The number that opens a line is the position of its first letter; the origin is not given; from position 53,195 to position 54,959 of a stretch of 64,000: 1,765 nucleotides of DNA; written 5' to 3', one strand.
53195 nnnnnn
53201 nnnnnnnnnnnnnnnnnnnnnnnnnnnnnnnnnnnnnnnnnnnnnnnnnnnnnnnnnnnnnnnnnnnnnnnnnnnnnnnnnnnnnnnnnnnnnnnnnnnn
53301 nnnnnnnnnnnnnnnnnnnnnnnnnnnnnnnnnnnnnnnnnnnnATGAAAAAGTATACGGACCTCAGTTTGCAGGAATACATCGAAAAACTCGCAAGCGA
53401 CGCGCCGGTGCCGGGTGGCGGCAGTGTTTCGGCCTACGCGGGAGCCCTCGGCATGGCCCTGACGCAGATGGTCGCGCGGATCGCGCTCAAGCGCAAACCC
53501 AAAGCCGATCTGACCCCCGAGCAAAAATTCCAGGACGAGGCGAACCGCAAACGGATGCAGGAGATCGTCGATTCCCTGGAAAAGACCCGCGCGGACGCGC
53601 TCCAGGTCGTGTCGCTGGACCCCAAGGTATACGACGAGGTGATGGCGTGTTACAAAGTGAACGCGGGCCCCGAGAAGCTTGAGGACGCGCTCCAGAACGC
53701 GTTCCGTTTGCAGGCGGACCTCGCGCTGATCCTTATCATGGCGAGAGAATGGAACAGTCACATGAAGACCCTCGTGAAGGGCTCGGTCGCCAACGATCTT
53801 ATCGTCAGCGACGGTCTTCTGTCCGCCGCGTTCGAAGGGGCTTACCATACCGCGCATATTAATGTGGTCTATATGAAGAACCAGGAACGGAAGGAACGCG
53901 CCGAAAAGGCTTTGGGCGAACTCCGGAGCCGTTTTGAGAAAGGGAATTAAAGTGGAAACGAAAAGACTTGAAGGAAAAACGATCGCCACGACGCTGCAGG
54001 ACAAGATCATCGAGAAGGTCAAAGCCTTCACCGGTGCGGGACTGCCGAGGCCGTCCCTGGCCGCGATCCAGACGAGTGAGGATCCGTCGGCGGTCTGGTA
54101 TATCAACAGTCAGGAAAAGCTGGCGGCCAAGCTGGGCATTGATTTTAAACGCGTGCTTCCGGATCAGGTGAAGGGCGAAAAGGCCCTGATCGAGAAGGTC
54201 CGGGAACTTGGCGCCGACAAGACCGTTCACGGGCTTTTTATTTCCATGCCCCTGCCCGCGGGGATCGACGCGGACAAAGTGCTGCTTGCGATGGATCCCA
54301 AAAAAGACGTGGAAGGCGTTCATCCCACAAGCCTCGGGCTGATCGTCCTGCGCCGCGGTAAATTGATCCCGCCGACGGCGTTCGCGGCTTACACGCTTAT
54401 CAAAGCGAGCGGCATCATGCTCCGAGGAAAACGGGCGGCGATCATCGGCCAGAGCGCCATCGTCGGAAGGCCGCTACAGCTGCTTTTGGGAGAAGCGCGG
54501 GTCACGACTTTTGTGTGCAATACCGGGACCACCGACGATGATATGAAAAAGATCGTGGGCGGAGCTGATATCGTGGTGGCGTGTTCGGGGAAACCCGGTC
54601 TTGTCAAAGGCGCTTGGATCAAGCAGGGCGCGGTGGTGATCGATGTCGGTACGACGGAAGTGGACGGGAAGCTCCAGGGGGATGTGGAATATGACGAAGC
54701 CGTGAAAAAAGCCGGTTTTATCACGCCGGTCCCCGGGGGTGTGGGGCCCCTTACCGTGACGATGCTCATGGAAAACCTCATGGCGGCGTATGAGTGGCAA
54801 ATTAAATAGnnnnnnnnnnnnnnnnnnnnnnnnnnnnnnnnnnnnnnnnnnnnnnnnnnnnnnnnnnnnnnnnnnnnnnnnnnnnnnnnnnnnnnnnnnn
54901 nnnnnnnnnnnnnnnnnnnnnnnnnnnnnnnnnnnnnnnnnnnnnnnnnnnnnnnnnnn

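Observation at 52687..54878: One-carbon (ACT-fchA-folD) gene cassette bracketed by ~65-nt inverted repeat elements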

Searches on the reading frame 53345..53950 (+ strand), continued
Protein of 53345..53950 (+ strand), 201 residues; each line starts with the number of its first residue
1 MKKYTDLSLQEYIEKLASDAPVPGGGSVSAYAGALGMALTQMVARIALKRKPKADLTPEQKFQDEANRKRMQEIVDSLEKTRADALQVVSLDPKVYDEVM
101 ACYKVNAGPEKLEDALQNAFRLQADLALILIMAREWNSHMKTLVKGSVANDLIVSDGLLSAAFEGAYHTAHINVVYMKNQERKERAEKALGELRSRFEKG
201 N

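Call 88: find_encoding_contigs(protein=P0060, flank=4000, max_places=1)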
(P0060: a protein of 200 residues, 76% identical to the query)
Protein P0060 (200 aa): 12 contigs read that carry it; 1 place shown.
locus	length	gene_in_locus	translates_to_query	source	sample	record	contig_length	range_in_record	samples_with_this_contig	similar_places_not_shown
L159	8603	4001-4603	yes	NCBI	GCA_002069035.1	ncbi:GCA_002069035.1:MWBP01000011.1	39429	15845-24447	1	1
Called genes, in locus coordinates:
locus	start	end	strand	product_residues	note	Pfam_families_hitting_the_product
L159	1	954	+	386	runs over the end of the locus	PF01612:DNA_pol_A_exo1, PF00570:HRDC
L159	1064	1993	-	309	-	PF00535:Glycos_transf_2, PF10111:Glyco_tranf_2_2, PF13641:Glyco_tranf_2_3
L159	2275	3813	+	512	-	PF08323:Glyco_transf_5, PF13439:Glyco_transf_4 (faint), PF00534:Glycos_transf_1, PF13692:Glyco_trans_1_4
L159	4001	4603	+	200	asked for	PF04961:FTCD_C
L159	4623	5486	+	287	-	PF00763:THF_DHG_CYH, PF02882:THF_DHG_CYH_C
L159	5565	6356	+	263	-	PF02548:Pantoate_transf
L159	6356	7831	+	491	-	PF00072:Response_reg, PF00990:GGDEF, PF05157:MshEN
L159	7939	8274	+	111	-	-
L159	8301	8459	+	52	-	-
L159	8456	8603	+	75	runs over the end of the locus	PF13619:KTSC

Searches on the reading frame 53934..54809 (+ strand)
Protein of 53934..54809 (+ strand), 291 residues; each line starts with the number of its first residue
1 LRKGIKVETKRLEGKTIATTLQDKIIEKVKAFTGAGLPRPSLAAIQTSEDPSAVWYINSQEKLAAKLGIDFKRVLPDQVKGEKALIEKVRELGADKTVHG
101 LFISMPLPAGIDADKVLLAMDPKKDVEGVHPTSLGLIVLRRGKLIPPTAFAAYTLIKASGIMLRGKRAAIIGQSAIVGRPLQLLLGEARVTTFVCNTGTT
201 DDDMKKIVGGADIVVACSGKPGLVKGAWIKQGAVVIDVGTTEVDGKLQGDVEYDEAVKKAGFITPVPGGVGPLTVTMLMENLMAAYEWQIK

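Call 12: search_protein_families(library=pfam, proteins=[window:53934-54809:+])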
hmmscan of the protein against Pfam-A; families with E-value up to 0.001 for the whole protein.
window:53934-54809:+ (291 aa): 2 families
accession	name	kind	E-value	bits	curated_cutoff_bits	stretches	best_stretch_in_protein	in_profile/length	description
PF02882.25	THF_DHG_CYH_C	-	8.8e-53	178.3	27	1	130-288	1-158/160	Tetrahydrofolate dehydrogenase/cyclohydrolase, NAD(P)-binding domain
PF00763.28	THF_DHG_CYH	-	1.2e-24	87.2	32.8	1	12-127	1-115/115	Tetrahydrofolate dehydrogenase/cyclohydrolase, catalytic domain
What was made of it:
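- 53934..54809 (+): folD. The start is TTG at 53934 or GTG at 53952. Pfam THF_DHG_CYH and THF_DHG_CYH_C (call 12).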

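Call 76: search_protein_families(library=ncbifam, proteins=[window:53934-54809:+], max_evalue=0.00001)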
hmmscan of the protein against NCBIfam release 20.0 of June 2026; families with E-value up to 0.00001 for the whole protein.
window:53934-54809:+ (291 aa): 30 families (the best 25 are shown)
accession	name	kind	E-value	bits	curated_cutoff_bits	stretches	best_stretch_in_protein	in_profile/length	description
NF008058.0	PRK10792.1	equivalog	7.4e-78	261.4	355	1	9-287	3-280/285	bifunctional methylenetetrahydrofolate dehydrogenase/methenyltetrahydrofolate cyclohydrolase FolD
NF010769.0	PRK14172.1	equivalog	1.6e-71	240.8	392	1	10-284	3-275/278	bifunctional 5,10-methylene-tetrahydrofolate dehydrogenase/ 5,10-methylene-tetrahydrofolate cyclohydrolase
NF010787.0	PRK14191.1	equivalog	6.1e-68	229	423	1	12-289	4-280/285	bifunctional methylenetetrahydrofolate dehydrogenase/methenyltetrahydrofolate cyclohydrolase FolD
NF010786.0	PRK14189.1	subfamily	5.3e-67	225.9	421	1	10-287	4-279/285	bifunctional methylenetetrahydrofolate dehydrogenase/methenyltetrahydrofolate cyclohydrolase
NF010785.0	PRK14188.1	subfamily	2.6e-65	220.3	396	1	9-285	3-285/297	bifunctional methylenetetrahydrofolate dehydrogenase/methenyltetrahydrofolate cyclohydrolase FolD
NF010776.0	PRK14179.1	equivalog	6.1e-65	219.2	445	1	11-285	4-277/284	bifunctional methylenetetrahydrofolate dehydrogenase/methenyltetrahydrofolate cyclohydrolase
NF010783.0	PRK14186.1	equivalog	1.6e-64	217.9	333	1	9-289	2-285/297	bifunctional methylenetetrahydrofolate dehydrogenase/methenyltetrahydrofolate cyclohydrolase FolD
NF010789.1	PRK14193.1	equivalog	7e-63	212.5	401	1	10-286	3-278/281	bifunctional methylenetetrahydrofolate dehydrogenase/methenyltetrahydrofolate cyclohydrolase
NF010781.0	PRK14184.1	equivalog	1.7e-62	211.1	438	1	12-290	4-284/286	bifunctional 5,10-methylene-tetrahydrofolate dehydrogenase/ 5,10-methylene-tetrahydrofolate cyclohydrolase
NF010772.0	PRK14175.1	equivalog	1.2e-61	208.5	459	1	9-285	3-277/286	bifunctional methylenetetrahydrofolate dehydrogenase/methenyltetrahydrofolate cyclohydrolase FolD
NF010775.0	PRK14178.1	equivalog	2.8e-61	207.2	465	1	13-286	4-271/279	bifunctional methylenetetrahydrofolate dehydrogenase/methenyltetrahydrofolate cyclohydrolase FolD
NF010773.0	PRK14176.1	equivalog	3e-60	204.1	437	1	7-286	6-283/287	bifunctional 5,10-methylene-tetrahydrofolate dehydrogenase/ 5,10-methylene-tetrahydrofolate cyclohydrolase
NF010770.0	PRK14173.1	equivalog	1.7e-59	201.4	411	1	10-289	4-281/287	bifunctional 5,10-methylene-tetrahydrofolate dehydrogenase/ 5,10-methylene-tetrahydrofolate cyclohydrolase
NF010784.0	PRK14187.1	equivalog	2.2e-58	197.7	486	1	9-285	3-283/300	bifunctional methylenetetrahydrofolate dehydrogenase/methenyltetrahydrofolate cyclohydrolase FolD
NF010764.0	PRK14167.1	subfamily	3.2e-58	197.3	477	1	9-286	2-286/297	bifunctional 5,10-methylene-tetrahydrofolate dehydrogenase/ 5,10-methylene-tetrahydrofolate cyclohydrolase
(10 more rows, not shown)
